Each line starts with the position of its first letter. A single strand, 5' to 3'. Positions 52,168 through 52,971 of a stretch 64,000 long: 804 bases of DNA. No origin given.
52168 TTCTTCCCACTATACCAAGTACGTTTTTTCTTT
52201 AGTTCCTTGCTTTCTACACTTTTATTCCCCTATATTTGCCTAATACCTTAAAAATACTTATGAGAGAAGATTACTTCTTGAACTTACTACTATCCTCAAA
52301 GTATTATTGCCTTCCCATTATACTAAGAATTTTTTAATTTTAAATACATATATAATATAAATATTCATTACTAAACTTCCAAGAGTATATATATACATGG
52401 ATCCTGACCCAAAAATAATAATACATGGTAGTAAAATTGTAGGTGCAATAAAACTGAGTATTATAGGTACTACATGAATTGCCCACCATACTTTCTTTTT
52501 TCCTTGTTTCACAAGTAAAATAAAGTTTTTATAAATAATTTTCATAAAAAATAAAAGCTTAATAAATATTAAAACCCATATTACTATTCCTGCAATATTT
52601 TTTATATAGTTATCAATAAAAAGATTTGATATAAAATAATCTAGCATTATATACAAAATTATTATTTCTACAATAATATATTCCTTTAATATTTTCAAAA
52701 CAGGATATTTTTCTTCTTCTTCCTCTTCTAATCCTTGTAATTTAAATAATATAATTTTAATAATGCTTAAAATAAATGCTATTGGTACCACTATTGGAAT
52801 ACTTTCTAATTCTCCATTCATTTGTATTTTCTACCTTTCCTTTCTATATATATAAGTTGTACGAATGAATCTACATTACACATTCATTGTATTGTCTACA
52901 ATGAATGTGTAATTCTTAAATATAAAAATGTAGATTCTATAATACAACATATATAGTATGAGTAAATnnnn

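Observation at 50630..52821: Array of three paralogous small polytopic membrane proteins plus a truncated fourth copy, adjacent to the large secreted protein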

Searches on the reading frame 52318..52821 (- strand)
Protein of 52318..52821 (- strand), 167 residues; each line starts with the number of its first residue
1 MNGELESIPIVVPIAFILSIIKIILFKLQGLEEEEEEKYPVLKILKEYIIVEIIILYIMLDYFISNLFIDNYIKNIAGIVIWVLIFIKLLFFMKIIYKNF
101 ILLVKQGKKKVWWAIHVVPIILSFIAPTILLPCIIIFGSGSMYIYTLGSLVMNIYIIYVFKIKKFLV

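Call 5: search_protein_families(library=pfam, proteins=[window:52318-52821:-], max_evalue=0.1)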
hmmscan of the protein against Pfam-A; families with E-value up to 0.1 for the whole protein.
window:52318-52821:- (167 aa): 1 family
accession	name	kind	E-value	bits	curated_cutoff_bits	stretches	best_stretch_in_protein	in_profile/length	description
PF18936.5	DUF5684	-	0.03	15.4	27.4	1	96-159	7-70/81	Family of unknown function (DUF5684)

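Call 12: search_protein_families(library=ncbifam, proteins=[window:52318-52821:-], max_evalue=0.1)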
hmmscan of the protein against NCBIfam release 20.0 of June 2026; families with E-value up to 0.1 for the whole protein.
window:52318-52821:- (167 aa): 0 families

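Call 14: find_homologous_proteins(query=A3, max_evalue=0.01)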
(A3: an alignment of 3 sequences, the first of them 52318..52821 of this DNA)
Query A3 (3 sequences) (167 aa, profile of the alignment): 6 proteins with E <= 0.01 among 8000 candidates.
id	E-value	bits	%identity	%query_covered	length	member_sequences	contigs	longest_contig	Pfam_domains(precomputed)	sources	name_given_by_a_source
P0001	1.2e-68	248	46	96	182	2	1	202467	-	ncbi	ncbi:MAG: hypothetical protein ACRCWG_15780 [Sarcina sp.]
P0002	1.4e-60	222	81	100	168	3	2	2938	-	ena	-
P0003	2.3e-47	179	31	92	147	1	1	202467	-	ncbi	ncbi:MAG: hypothetical protein ACRCWG_15785 [Sarcina sp.]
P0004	7.9e-38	148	41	57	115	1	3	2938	-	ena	-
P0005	3.4e-23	100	44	51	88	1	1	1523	-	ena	-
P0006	1.2e-21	95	32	51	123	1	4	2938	-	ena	-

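Call 15: find_encoding_contigs(protein=P0001, flank=10000, max_places=6)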
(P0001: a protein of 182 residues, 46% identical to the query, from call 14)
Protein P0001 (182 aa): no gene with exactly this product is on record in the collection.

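Call 16: find_encoding_contigs(protein=P0002, flank=10000, max_places=6)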
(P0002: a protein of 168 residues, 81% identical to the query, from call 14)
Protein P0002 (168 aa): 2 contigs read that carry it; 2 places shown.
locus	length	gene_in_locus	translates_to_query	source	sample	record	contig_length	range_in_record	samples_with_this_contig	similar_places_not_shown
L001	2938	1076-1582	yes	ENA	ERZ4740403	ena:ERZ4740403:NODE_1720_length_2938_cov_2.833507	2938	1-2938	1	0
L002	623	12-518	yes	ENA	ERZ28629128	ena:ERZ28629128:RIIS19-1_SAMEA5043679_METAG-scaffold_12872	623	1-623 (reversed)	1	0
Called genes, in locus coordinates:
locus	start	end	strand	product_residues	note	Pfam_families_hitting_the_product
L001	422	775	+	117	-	PF07791:Imm11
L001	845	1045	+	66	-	PF15594:Imm50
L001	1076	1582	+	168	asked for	-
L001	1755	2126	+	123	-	-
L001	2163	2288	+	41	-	-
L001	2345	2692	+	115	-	-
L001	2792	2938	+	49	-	?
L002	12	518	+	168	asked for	-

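Call 23: search_protein_families(library=pfam, proteins=[L001:422-775:+, L001:845-1045:+], max_evalue=1)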
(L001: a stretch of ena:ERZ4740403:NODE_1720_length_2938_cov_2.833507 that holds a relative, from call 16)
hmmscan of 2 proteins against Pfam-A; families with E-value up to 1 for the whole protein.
L001:422-775:+ (117 aa): 2 families
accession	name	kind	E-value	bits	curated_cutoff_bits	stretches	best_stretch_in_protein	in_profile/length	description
PF07791.16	Imm11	-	4.2e-16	59.3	22.1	1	27-112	104-192/194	Immunity protein family (Imm11)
PF15570.11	Imm43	-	0.00063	19.9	25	1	26-112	111-196/211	Immunity protein 43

L001:845-1045:+ (66 aa): 1 family
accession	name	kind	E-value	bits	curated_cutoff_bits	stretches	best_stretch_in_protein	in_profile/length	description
PF15594.11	Imm50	-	6.1e-11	42.9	27.1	1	9-63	1-56/118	Immunity protein 50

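Call 39: search_protein_representatives(alignment_id=A4)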
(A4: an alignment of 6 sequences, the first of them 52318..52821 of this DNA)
Query: 6 sequences, 151 profile positions. Proteins with E-value up to 0.001 (for the whole library): 9; up to 1e-10: 4; up to 1e-30: 3. The best 9 are listed.
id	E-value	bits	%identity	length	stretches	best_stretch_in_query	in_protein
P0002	4.2e-56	205.5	-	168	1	1-151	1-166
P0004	7.2e-38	146.3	-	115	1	45-146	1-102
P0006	2.2e-37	144.7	-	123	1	25-151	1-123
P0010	2.5e-14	69.9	-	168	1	4-145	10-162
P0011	3.8e-10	56.3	-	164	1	5-148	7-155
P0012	1.0e-09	54.9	-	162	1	4-144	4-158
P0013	1.8e-08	50.9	-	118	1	46-147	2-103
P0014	1.6e-07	47.8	-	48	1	1-36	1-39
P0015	2.5e-06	43.9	-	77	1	84-146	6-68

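Call 41: find_encoding_contigs(protein=P0011, flank=10000, max_places=4)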
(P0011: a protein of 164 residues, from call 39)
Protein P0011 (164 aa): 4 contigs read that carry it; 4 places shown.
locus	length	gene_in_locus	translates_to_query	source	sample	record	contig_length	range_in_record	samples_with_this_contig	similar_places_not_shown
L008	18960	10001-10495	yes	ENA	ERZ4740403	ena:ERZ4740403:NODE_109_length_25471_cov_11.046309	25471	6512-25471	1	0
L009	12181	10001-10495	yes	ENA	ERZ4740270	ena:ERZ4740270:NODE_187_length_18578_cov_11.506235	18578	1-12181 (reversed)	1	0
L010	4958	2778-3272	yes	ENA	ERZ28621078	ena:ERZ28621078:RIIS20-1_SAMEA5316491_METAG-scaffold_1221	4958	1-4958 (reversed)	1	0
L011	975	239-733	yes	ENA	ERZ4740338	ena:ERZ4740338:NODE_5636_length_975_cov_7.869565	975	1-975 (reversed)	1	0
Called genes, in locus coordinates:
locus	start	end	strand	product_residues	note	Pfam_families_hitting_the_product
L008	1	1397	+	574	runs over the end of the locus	PF00528:BPD_transp_1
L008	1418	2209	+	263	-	PF00702:Hydrolase, PF13419:HAD_2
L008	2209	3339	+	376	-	PF00266:Aminotran_5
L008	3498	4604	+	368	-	-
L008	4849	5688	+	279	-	PF00149:Metallophos, PF12850:Metallophos_2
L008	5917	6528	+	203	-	PF04028:DUF374 (weak)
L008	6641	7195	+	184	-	PF07155:ECF-ribofla_trS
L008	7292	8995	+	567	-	PF03193:RsgA_GTPase (faint), PF13476:AAA_23 (faint), PF00004:AAA (faint), PF00005:ABC_tran, PF02463:SMC_N (faint), PF12558:DUF3744, PF00005:ABC_tran, PF13304:AAA_21 (weak), +2 more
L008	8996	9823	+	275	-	PF02361:CbiQ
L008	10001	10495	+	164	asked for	-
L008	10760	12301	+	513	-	-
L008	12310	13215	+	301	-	PF02463:SMC_N (faint), PF13555:AAA_29 (weak), PF00005:ABC_tran, PF13175:AAA_15 (weak), PF13304:AAA_21 (weak)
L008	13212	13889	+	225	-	-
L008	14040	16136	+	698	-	PF01145:Band_7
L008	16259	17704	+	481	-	PF07690:MFS_1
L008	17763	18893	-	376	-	PF14286:DHHW, PF16822:ALGX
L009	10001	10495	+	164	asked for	-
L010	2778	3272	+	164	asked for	-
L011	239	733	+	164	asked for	-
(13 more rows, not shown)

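Call 42: find_encoding_contigs(protein=P0012, flank=10000, max_places=4)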
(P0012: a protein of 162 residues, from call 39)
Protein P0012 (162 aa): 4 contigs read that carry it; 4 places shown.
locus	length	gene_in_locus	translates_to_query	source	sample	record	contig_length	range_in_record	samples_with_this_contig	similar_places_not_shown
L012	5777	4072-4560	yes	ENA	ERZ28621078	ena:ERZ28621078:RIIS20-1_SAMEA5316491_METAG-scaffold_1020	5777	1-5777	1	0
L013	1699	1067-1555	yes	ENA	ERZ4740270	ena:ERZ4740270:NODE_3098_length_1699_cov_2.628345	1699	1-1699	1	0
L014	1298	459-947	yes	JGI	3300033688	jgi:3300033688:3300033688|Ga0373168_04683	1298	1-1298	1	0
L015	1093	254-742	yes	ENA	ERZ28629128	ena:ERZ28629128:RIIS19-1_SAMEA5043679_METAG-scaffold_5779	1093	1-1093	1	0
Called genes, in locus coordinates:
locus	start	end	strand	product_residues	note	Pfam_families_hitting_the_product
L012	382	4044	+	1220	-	PF00942:CBM_3, PF18884:TSP3_bac (faint), PF00092:VWA, PF13519:VWA_2, PF13768:VWA_3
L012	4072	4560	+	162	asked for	-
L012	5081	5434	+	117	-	PF07791:Imm11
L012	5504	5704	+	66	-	PF15594:Imm50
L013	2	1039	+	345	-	?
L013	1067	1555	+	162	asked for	-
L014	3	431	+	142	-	?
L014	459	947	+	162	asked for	-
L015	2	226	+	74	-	?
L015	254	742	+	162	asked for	-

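Call 58: predict_structure(alignment_id=A7)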
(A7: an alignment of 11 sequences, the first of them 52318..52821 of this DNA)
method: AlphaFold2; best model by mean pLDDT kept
length: 167 residues; sequences in the alignment: 11
mean_pLDDT: 76.0   pTM: 0.70
mean pLDDT of the five models: 76.0, 56.8, 56.3, 53.2, 47.7
residues with pLDDT >= 90: 4; 70-90: 122; 50-70: 39; < 50: 2
segments of 3 or more residues with pLDDT < 50: none
pLDDT, mean of each block of 10 residues (from residue 1): 70 88 74 58 65 85 78 87 88 80 79 72 69 75 83 79 54
secondary structure, 60 per line:
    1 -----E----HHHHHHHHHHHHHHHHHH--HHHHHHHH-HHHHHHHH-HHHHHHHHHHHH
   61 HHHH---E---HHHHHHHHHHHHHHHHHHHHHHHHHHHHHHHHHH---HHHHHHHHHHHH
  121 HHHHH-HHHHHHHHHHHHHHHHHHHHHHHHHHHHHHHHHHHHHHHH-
elements in order: H11-28 H31-38 H40-47 H49-64 H72-105 H109-125 H127-166

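Call 75: list_cluster_members(proteins=[window:52318-52821:-, window:52968-56639:-, window:50838-51386:-, window:51423-51866:-, window:50101-50568:-, window:49699-50037:-, window:48857-49558:-, window:56815-57642:-])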
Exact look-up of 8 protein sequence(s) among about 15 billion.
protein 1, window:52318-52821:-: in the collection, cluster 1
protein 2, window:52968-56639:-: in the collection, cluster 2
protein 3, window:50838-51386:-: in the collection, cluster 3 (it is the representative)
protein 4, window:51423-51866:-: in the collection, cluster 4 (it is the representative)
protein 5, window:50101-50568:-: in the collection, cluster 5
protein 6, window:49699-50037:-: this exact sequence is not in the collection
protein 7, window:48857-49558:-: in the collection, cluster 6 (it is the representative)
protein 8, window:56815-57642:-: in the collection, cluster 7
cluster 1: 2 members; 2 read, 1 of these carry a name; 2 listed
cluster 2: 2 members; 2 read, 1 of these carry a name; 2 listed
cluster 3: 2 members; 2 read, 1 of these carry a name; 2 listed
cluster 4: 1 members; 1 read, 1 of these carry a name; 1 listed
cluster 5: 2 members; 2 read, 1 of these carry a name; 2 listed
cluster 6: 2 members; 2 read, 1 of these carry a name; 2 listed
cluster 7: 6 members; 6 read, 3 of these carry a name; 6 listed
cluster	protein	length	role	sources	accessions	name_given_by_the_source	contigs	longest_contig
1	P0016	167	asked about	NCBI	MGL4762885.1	MAG: hypothetical protein ACRCWG_15790 [Sarcina sp.]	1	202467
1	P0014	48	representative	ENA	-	-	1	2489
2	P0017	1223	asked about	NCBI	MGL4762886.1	MAG: VWA domain-containing protein [Sarcina sp.]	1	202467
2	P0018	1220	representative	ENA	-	-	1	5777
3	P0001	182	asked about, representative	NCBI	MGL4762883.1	MAG: hypothetical protein ACRCWG_15780 [Sarcina sp.]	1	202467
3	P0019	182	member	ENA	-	-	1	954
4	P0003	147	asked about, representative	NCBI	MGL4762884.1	MAG: hypothetical protein ACRCWG_15785 [Sarcina sp.]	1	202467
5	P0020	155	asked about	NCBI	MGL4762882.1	MAG: hypothetical protein ACRCWG_15775 [Sarcina sp.]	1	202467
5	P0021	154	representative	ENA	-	-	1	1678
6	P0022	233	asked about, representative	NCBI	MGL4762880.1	MAG: hypothetical protein ACRCWG_15765 [Sarcina sp.]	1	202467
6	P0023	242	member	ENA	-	-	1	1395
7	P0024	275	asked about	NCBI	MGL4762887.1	MAG: energy-coupling factor transporter transmembrane component T family protein [Sarcina ...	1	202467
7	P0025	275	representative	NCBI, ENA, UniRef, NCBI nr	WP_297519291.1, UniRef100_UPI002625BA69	energy-coupling factor transporter transmembrane protein EcfT [uncultured Clostridium sp.] | energy-coupling factor transporter transmembrane component T family protein n=1 ... | energy-coupling factor transporter transmembrane component T [uncultured Clostridium sp.]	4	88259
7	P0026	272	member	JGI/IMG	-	energy-coupling factor transport system permease protein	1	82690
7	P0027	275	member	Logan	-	-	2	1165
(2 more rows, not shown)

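Call 95: find_encoding_contigs(protein=P0013, flank=6000, max_places=3)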
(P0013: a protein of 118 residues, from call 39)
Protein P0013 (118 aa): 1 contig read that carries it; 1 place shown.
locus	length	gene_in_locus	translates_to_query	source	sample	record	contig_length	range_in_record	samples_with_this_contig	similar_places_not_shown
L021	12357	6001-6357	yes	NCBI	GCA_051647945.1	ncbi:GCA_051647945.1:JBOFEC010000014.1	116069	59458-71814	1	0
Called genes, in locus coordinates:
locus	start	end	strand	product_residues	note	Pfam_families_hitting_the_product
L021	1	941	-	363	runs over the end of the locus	PF02702:KdpD, PF00582:Usp (weak)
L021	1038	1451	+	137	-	PF01451:LMWPc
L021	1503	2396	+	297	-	PF00294:PfkB, PF08543:Phos_pyr_kin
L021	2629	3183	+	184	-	PF07155:ECF-ribofla_trS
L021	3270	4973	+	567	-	PF03193:RsgA_GTPase (faint), PF13476:AAA_23 (faint), PF00005:ABC_tran, PF00931:NB-ARC (faint), PF02463:SMC_N (faint), PF12558:DUF3744, PF00005:ABC_tran, PF13304:AAA_21 (weak), +1 more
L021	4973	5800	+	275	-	PF02361:CbiQ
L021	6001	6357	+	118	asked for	-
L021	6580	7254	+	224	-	PF04754:Transposase_31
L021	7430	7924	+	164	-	PF07853:DUF1648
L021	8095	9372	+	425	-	PF03313:SDH_alpha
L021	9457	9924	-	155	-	PF03449:GreA_GreB_N, PF01272:GreA_GreB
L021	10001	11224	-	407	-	PF00581:Rhodanese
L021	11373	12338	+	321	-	PF00892:EamA, PF03151:TPT (faint), PF00892:EamA (weak)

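Call 103: search_protein_families(library=padloc, proteins=[window:52318-52821:-], max_evalue=0.01)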
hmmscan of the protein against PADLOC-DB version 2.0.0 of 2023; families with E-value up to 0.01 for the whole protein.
window:52318-52821:- (167 aa): 0 families

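Call 104: search_protein_families(library=phrogs, proteins=[window:52318-52821:-], max_evalue=0.01)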
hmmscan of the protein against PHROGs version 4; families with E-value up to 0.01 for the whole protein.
window:52318-52821:- (167 aa): 0 families

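Call 105: search_solved_structures(query=A7, max_evalue=1)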
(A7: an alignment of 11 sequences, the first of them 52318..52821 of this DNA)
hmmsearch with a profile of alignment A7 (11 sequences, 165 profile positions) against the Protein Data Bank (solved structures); distinct sequences matched with E-value up to 1: 0.

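Call 106: search_protein_families(library=pfam, alignment_id=A7, max_evalue=0.1)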
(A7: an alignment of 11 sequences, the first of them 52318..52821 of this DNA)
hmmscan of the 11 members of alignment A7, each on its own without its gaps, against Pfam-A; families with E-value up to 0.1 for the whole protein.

A. member 1, window:52318-52821:- (167 aa): 1 family
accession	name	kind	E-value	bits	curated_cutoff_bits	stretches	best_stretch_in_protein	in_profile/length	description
PF18936.5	DUF5684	-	0.03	15.4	27.4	1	96-159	7-70/81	Family of unknown function (DUF5684)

B. families by the number of members that match (of 11 scanned): 5 families
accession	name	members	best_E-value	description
PF05552.17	MS_channel_1st_1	1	0.0023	Mechanosensitive ion channel, conserved TM helix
PF18936.5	DUF5684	1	0.03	Family of unknown function (DUF5684)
PF25258.1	DUF7859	1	0.066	Family of unknown function (DUF7859)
PF10066.14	DUF2304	1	0.068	Uncharacterized conserved protein (DUF2304)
PF12965.13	DUF3854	1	0.089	Domain of unknown function (DUF3854)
